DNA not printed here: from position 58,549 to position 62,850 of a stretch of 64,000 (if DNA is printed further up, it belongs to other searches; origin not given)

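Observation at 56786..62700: Two-gene candidate defence system: CHAT protease directly followed by a 1333-aa STAND NTPase with a possible nuclease-like N-terminus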

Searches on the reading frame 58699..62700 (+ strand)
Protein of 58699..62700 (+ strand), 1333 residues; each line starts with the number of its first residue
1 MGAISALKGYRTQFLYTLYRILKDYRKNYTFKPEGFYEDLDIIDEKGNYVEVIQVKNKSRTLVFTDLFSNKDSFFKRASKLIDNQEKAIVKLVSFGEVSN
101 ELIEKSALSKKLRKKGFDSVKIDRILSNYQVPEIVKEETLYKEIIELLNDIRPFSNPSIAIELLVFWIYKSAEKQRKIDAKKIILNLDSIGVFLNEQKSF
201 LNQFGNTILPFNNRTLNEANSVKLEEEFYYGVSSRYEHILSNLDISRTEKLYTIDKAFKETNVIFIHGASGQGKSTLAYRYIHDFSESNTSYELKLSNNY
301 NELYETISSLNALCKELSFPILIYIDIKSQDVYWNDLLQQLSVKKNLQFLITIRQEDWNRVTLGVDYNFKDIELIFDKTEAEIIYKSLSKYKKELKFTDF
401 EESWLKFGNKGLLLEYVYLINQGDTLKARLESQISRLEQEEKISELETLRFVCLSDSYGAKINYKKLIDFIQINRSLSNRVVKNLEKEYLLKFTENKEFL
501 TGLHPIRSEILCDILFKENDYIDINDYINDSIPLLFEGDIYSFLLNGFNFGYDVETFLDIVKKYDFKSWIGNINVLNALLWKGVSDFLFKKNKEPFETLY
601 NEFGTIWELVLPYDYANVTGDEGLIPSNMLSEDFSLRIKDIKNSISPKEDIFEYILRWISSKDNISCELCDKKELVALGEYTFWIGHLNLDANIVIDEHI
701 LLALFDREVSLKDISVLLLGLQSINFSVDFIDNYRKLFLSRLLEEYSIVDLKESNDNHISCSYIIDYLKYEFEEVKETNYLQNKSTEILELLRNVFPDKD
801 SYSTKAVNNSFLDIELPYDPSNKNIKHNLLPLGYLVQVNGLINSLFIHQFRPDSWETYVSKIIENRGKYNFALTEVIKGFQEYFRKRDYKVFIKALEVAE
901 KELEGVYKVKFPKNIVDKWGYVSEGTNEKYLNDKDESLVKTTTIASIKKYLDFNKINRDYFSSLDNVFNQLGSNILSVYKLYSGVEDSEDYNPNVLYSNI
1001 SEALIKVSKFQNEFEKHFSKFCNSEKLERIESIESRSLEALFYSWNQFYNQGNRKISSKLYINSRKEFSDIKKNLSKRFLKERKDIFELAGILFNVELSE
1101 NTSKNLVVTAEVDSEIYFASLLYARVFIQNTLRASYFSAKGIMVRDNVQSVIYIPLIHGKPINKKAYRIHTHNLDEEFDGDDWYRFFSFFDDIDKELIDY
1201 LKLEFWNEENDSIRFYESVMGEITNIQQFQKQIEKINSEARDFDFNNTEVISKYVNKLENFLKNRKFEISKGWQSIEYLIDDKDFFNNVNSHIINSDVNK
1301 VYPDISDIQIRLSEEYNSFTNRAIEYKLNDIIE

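Call 7: search_protein_families(library=pfam, proteins=[window:58699-62700:+], max_evalue=1)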
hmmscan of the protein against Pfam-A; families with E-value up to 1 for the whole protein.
window:58699-62700:+ (1333 aa): 14 families
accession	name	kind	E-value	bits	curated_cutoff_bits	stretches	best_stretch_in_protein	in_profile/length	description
PF25199.1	nSTAND_NTPase5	-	1.9e-09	37.9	34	1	227-360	2-139/145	Novel STAND NTPase 5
PF20720.3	nSTAND3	-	0.00012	22.3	27.2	1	248-393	4-145/155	Novel STAND NTPase 3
PF00931.28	NB-ARC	-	0.0013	18.5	23.5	1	259-317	16-74/248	NB-ARC domain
PF13401.12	AAA_22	-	0.0063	17.3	27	1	261-308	5-55/130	AAA domain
PF23868.1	Mmc1_C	-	0.0067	16.5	27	1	1182-1261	33-106/175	Mmc1 C-terminal domain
PF00910.28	RNA_helicase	-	0.022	15.7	21.5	1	264-289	1-26/105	RNA helicase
PF24883.2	NPHP3_N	-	0.038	14.6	24.8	1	259-291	20-52/164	Nephrocystin 3, N-terminal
PF13191.12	AAA_16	-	0.044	14.7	32.6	1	248-303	6-63/167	AAA ATPase domain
PF03193.22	RsgA_GTPase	-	0.048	13.9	30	1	235-281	78-126/174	RsgA GTPase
PF13173.12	AAA_14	-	0.049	14.1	27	1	262-352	3-96/129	AAA domain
PF25201.1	nSTAND6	-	0.074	13.5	27.7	1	247-282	4-39/148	Novel STAND NTPase 6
PF05729.18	NACHT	-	0.11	12.7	26.7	1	263-287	2-26/167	NACHT domain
PF00005.33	ABC_tran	-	0.14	13.2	25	1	257-279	7-29/137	ABC transporter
PF14532.12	Sigma54_activ_2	-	0.35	11.5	25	0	253-291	13-50/138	Sigma-54 interaction domain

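Call 8: search_protein_families(library=padloc, proteins=[window:58699-62700:+], max_evalue=1)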
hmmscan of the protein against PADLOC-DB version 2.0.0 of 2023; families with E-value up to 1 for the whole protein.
window:58699-62700:+ (1333 aa): 2 families
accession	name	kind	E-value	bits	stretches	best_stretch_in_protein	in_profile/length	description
PDLC04140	mad8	-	0.004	14.7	1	248-361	14-93/314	mads_8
PDLC04790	PDC-S01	-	0.0042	13.8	1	253-284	19-50/422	-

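Call 9: search_protein_families(library=ncbifam, proteins=[window:58699-62700:+], max_evalue=1)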
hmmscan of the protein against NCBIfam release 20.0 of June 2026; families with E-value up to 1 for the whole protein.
window:58699-62700:+ (1333 aa): 5 families
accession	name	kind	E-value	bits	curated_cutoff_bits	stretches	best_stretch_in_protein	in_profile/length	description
NF001063.0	PRK00117.5-3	equivalog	0.0064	16.4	186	0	106-151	29-74/165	recombination regulator RecX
NF040586.1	FxSxx_TPR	equivalog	0.01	14.3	300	1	247-287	11-51/830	FxSxx-COOH system tetratricopeptide repeat protein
TIGR02315.1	ABC_phnC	equivalog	0.042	13.3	266.1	1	249-352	16-116/243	phosphonate ABC transporter ATP-binding protein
TIGR02673.1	FtsE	equivalog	0.15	11.7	264.85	1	248-284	15-50/214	cell division ATP-binding protein FtsE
NF005115.0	PRK06547.1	equivalog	0.2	11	173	1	259-286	13-40/172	hypothetical protein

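Call 13: search_solved_structures(query=window:58699-62700:+, max_evalue=10)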
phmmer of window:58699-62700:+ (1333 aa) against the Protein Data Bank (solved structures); distinct sequences matched with E-value up to 10: 2.
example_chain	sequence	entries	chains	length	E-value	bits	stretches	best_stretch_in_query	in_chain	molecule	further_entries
4mnu_A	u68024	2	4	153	0.012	16.9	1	430-522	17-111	SlyA-like transcription regulator | MarR family transcriptional regulator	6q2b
6geb_A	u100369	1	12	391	1.3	10.1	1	259-318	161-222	DotB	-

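Call 15: find_homologous_proteins(query=window:58699-62700:+)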
Query window:58699-62700:+ (1333 aa): 488 proteins with E <= 0.001 among 8000 candidates; the best 120 are listed.
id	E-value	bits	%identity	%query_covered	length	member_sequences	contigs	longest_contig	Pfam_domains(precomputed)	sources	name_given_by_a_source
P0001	0.0e+0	2684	90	100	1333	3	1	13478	PF25199.2,PF20720.4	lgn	-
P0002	0.0e+0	2465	83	99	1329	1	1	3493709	PF25199.2,PF20720.4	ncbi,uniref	ncbi:hypothetical protein [Dokdonia sp. Asnod1-B02]|uniref:P-loop NTPase n=1 Tax=Dokdonia sp. Asnod1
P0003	0.0e+0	2374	79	100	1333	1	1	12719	PF25199.2,PF00931.29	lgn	-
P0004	0.0e+0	2329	78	99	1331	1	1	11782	PF25199.2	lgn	-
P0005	0.0e+0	1649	57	100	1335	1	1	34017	PF03193.23,PF25199.2,PF20720.4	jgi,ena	jgi:hypothetical protein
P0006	0.0e+0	1522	53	100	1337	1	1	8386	PF25199.2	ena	-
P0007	0.0e+0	1306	48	99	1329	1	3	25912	PF25199.2,PF20720.4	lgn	-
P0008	0.0e+0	1280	48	99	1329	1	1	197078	PF25199.2,PF20720.4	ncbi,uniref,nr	ncbi:nSTAND3 domain-containing NTPase [Flavivirga rizhaonensis]|uniref:Novel STAND NTPase 3 domain-c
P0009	0.0e+0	1274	47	99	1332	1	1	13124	PF25199.2,PF20720.4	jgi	jgi:hypothetical protein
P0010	0.0e+0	1261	46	99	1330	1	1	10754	PF25199.2,PF20720.4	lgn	-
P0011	0.0e+0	1244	47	99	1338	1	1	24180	-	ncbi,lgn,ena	-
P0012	0.0e+0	1227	46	96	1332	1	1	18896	PF13401.13,PF03193.23,PF25199.2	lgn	-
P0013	0.0e+0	1221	46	99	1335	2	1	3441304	PF25199.2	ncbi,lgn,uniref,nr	ncbi:hypothetical protein DI487_04855 [Flavobacterium sediminis]|uniref:Uncharacterized protein n=1 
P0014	0.0e+0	1202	46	97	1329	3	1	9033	PF25199.2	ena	-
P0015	0.0e+0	1195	47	99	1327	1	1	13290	PF25199.2,PF20720.4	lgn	-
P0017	0.0e+0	1113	42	100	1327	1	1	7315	PF25199.2,PF20720.4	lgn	-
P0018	0.0e+0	1110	44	97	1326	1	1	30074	PF25199.2,PF20720.4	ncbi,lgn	ncbi:hypothetical protein [Flavobacterium magnesitis]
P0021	0.0e+0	1101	44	96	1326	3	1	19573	PF25199.2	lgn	-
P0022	0.0e+0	1090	43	97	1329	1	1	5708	PF25199.2,PF20720.4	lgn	-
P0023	0.0e+0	1088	43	96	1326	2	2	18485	PF25199.2,PF20720.4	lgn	-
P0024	0.0e+0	1056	41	100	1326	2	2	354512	PF25199.2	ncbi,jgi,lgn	-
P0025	0.0e+0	1040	46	85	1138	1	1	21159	PF25199.2,PF20720.4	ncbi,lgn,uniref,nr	ncbi:hypothetical protein FHR24_003078 [Wenyingzhuangia heitensis]|uniref:Novel STAND NTPase 3 domai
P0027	0.0e+0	1037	42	98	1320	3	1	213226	PF25199.2,PF20720.4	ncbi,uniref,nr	ncbi:hypothetical protein [Flavobacterium sp. GP15]|uniref:hypothetical protein n=1 Tax=Flavobacteri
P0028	0.0e+0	1025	41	100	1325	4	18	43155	PF25199.2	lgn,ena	-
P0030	5.6e-282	957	41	99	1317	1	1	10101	PF13173.13,PF25199.2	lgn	-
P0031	4.5e-281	954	38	95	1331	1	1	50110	PF25199.2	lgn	-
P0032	1.6e-280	952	41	95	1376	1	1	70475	PF25199.2,PF20720.4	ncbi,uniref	ncbi:P-loop NTPase [Tenacibaculum xiamenense]|uniref:P-loop NTPase n=1 Tax=Tenacibaculum xiamenense 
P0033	5.6e-278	944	40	95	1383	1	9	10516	PF25199.2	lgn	-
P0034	3.4e-277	941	41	93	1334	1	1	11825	PF25199.2,PF20720.4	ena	-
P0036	9.0e-262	890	38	93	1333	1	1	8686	-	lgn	-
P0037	1.3e-257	877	40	94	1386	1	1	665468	PF25199.2,PF20720.4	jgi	jgi:hypothetical protein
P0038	7.3e-249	848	38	95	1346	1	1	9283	PF14130.13,PF25199.2,PF20720.4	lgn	-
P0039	5.1e-242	825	38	93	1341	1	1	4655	PF25199.2,PF20720.4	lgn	-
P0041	8.6e-239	814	37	96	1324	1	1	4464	PF25199.2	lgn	-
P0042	2.2e-238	813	37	94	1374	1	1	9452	PF13173.13,PF25199.2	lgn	-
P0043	4.7e-236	805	37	94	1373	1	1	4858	PF13173.13,PF25199.2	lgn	-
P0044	2.3e-225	770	37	94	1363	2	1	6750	PF13173.13,PF25199.2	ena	-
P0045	6.5e-225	768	37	95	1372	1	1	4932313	PF25199.2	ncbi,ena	-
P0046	1.7e-223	764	37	94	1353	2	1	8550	PF13173.13,PF25199.2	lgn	-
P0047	3.5e-223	762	36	95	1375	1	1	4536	PF13173.13,PF25199.2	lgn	-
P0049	1.1e-216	741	36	94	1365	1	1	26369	PF13173.13,PF25199.2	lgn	-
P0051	3.1e-213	729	36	94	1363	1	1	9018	PF13173.13,PF25199.2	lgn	-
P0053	1.5e-197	678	34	93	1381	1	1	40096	PF25199.2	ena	-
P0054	3.0e-196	673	35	91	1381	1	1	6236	PF25199.2,PF20720.4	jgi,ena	-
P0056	1.1e-191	658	35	88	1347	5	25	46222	PF13173.13,PF25199.2,PF20720.4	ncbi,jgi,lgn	ncbi:MAG: hypothetical protein ACJASM_002832 [Salibacteraceae bacterium]|jgi:hypothetical protein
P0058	2.7e-188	647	33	91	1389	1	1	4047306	PF20720.4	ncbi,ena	-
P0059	3.6e-187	643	32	92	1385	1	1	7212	PF25199.2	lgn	-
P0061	1.8e-185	638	33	92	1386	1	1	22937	PF25199.2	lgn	-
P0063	1.1e-183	632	34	92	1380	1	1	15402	PF25199.2,PF20720.4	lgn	-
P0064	1.1e-183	632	33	92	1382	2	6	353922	PF25199.2,PF20720.4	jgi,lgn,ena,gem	-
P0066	1.1e-182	628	32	95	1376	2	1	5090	PF25199.2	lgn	-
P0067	2.8e-182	627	33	94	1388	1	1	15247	PF25199.2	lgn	-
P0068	3.5e-181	623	34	88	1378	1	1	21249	PF25199.2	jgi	jgi:hypothetical protein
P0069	7.8e-181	622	33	88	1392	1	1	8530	PF25199.2,PF20720.4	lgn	-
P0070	1.9e-180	621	35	79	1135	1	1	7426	PF25199.2,PF20720.4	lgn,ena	-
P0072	3.0e-180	620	32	91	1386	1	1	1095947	PF25199.2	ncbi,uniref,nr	ncbi:hypothetical protein SanaruYs_05470 [Chryseotalea sanaruensis]|uniref:Uncharacterized protein n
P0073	4.6e-180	620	32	92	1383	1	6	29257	PF25199.2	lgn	-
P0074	2.3e-179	617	34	91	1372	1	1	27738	PF25199.2,PF20720.4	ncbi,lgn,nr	ncbi:MAG: hypothetical protein GQ564_19725 [Bacteroidales bacterium]|nr:hypothetical protein [Bacter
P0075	9.4e-179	615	31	100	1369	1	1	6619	PF25199.2,PF20720.4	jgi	jgi:hypothetical protein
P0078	9.1e-178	612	32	94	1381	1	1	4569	PF25199.2,PF20720.4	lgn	-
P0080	2.4e-176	607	33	91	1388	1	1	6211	PF25199.2,PF20720.4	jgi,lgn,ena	-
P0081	4.2e-176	607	33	91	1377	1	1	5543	PF25199.2,PF20720.4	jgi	jgi:hypothetical protein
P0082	8.4e-176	606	33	92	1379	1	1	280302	PF25199.2,PF20720.4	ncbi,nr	ncbi:MAG: hypothetical protein PHR83_06225 [Paludibacter sp.]|nr:hypothetical protein [Paludibacter 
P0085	3.2e-175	604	31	94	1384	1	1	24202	PF25199.2,PF20720.4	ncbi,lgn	ncbi:MAG: hypothetical protein AB7S48_17150 [Bacteroidales bacterium]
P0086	3.6e-175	603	31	95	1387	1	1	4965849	-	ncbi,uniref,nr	ncbi:hypothetical protein [Pontibacter russatus]|uniref:hypothetical protein n=1 Tax=Pontibacter rus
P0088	7.0e-175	602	32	95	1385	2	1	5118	PF25199.2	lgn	-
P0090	7.7e-174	599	32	95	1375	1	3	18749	PF25199.2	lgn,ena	-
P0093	1.6e-173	598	32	95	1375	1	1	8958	PF25199.2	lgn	-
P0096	1.1e-171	592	31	92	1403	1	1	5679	PF25199.2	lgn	-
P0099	2.3e-170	587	31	94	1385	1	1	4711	PF25199.2,PF20720.4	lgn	-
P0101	6.0e-169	583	32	94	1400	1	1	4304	PF25199.2,PF20720.4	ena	-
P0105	4.1e-162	560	31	88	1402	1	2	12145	PF25199.2,PF20720.4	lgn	-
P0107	6.6e-156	540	30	92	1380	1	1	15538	PF25199.2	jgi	jgi:hypothetical protein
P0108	1.5e-154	535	31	81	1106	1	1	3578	PF25199.2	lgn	-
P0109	6.5e-154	533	32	88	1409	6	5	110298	PF25199.2,PF20720.4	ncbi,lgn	-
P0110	1.1e-151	526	29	94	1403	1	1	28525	PF25199.2,PF20720.4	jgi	-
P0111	6.9e-151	523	30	90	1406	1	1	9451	PF25199.2,PF20720.4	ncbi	-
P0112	1.8e-150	522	29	89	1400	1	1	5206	PF25199.2,PF20720.4,PF13191.13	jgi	-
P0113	2.6e-149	518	30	92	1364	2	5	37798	PF25199.2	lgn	-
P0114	9.1e-148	513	29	92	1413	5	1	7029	PF25199.2,PF20720.4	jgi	jgi:hypothetical protein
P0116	1.5e-145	505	29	88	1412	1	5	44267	PF25199.2,PF20720.4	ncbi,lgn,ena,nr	ncbi:MAG TPA: hypothetical protein DDW76_02060 [Cyanobacteria bacterium UBA11369]|nr:hypothetical pr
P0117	3.0e-145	504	28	96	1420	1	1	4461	PF25199.2,PF20720.4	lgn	-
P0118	4.3e-145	504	32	79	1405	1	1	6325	PF25199.2,PF20720.4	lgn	-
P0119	5.9e-145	503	33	77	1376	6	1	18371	PF25199.2,PF20720.4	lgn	-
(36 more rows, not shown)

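Call 23: search_solved_structures(query=A2, max_evalue=1, show_alignments=2)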
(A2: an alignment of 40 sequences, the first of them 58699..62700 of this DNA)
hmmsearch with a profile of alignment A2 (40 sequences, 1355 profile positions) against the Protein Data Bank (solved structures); distinct sequences matched with E-value up to 1: 19.
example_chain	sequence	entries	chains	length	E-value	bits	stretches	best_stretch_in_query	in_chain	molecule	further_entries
7d1x_A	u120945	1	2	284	0.017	16.1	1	77-166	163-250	Sulfotransferase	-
6c2u_A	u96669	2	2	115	0.019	15.9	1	265-284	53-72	phosphate-loop protein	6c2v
7eov_A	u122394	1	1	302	0.019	15.9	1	77-166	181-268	cytosolic sulfotransferase SULT2A8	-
6n9l_A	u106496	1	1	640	0.025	15.5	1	253-284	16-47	UvrABC system protein A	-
4zry_B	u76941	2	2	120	0.04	14.8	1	1217-1291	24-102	Keratin, type II cytoskeletal 1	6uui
9gxk_A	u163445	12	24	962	0.043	14.7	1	252-285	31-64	UvrABC system protein A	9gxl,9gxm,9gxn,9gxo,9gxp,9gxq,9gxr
3pih_A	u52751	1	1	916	0.057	14.3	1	253-284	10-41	UvrABC system protein A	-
9gxu_A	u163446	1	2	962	0.069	14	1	252-285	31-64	UvrABC system protein A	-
8ziq_A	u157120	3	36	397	0.2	12.5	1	8-61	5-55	DUF4297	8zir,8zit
6geb_A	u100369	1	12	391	0.21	12.5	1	265-326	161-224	DotB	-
3ux8_A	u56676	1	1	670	0.21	12.5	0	253-286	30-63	Excinuclease ABC, A subunit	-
2pcj_A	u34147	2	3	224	0.22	12.4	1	255-285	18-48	Lipoprotein-releasing system ATP-binding protein lolD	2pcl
1ky2_A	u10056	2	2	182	0.24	12.3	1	266-295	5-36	GTP-BINDING PROTEIN YPT7P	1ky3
5n9j_G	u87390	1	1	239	0.34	11.7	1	1203-1280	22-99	Mediator of RNA polymerase II transcription subunit 4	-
2vf7_A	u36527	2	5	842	0.45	11.3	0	253-286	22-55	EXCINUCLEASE ABC, SUBUNIT A. | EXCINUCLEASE ABC SUBUNIT A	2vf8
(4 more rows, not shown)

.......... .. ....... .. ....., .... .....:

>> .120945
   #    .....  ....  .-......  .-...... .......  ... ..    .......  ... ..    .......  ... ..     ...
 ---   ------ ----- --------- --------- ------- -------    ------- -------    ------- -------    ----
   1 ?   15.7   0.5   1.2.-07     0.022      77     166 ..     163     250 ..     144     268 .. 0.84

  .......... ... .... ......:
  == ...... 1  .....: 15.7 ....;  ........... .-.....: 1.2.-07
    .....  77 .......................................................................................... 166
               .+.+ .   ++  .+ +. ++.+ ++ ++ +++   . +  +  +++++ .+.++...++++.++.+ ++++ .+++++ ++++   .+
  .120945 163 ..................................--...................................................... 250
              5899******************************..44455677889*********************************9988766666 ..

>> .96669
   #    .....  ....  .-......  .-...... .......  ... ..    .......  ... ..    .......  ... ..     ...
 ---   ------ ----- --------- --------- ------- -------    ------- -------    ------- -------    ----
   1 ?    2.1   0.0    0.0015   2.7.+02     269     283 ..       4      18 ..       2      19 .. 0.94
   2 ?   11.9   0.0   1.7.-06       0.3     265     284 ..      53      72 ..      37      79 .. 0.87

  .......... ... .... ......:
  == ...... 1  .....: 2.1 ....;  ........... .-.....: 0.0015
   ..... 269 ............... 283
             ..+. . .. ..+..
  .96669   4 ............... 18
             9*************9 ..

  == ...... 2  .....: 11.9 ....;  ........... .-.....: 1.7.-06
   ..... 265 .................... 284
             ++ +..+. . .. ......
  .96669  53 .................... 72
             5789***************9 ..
